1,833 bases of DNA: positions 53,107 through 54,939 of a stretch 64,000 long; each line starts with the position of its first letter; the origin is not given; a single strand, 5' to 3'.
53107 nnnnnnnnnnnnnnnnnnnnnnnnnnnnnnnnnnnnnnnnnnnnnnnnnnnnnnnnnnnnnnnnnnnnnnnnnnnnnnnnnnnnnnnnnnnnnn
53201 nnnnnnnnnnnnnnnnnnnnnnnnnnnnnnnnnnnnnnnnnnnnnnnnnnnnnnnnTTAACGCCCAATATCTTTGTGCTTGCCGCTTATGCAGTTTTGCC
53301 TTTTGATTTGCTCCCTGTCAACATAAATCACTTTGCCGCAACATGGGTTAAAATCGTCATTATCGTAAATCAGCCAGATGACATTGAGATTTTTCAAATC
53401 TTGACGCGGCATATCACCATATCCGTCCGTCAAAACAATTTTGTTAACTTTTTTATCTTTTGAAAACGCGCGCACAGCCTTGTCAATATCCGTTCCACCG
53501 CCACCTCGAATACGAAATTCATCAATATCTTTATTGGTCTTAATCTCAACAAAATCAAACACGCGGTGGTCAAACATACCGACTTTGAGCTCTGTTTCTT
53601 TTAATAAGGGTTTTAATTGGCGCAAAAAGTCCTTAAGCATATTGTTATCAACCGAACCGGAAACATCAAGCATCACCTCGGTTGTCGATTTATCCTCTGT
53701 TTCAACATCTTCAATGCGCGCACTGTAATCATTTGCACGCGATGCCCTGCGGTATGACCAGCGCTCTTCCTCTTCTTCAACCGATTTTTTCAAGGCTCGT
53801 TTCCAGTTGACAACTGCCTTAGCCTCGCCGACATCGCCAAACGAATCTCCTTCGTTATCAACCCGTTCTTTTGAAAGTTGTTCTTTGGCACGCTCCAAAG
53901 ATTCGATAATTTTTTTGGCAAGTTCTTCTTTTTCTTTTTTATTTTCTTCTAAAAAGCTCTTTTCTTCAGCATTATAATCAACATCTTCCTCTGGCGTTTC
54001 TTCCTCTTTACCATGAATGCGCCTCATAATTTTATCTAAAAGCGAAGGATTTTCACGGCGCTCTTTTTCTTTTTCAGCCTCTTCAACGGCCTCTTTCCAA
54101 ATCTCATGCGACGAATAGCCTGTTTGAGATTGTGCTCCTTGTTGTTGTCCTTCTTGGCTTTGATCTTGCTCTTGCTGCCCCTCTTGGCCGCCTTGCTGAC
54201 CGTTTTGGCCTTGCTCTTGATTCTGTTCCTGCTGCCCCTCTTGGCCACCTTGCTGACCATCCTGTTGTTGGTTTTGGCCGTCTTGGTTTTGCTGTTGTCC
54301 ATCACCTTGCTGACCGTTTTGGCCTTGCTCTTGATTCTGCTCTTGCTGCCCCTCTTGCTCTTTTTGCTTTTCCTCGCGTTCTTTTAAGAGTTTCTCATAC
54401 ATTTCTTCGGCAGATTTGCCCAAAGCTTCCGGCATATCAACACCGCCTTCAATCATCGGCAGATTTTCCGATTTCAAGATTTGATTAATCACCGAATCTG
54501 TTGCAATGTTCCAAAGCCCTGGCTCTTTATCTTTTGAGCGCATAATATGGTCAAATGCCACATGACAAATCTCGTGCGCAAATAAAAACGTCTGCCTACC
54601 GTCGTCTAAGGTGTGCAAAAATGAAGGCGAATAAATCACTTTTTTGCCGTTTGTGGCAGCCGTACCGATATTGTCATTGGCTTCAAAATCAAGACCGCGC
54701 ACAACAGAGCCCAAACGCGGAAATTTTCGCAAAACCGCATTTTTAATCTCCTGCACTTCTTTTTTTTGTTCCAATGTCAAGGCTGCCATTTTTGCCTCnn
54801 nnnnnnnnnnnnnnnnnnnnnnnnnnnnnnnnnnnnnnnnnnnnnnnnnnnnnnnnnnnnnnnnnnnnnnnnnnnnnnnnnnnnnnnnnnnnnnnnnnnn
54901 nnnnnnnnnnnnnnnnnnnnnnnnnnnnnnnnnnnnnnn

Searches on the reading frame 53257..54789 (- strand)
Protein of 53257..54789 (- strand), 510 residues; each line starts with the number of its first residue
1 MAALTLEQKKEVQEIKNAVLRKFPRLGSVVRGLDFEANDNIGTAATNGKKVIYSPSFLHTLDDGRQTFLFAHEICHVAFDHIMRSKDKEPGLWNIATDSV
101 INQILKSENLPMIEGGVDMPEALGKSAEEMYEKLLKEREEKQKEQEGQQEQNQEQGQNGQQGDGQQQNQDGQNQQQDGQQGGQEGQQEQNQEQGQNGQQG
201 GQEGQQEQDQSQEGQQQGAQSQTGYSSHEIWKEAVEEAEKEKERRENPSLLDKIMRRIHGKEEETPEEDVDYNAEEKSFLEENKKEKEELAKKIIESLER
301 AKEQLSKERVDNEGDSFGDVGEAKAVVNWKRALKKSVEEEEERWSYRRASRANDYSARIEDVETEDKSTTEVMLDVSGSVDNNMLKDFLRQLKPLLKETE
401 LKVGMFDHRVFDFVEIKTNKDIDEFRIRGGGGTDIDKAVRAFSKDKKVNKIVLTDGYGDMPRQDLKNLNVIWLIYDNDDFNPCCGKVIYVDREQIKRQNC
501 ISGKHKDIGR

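Call 30: search_protein_families(library=pfam, max_evalue=0.00001, proteins=[window:53257-54789:-])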
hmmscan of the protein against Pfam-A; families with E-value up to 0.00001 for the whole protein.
window:53257-54789:- (510 aa): 2 families
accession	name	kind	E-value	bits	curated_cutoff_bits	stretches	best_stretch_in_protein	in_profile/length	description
PF13203.12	DUF2201_N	-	2.6e-23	83.5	23.2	1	12-199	6-203/271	Putative metallopeptidase domain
PF09967.15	DUF2201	-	1.1e-14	55.1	26.4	1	372-490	3-122/123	VWA-like domain (DUF2201)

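Call 71: search_protein_families(library=padloc, max_evalue=0.001, proteins=[window:53257-54789:-])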
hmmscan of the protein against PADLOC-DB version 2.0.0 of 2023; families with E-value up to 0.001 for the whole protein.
window:53257-54789:- (510 aa): 0 families
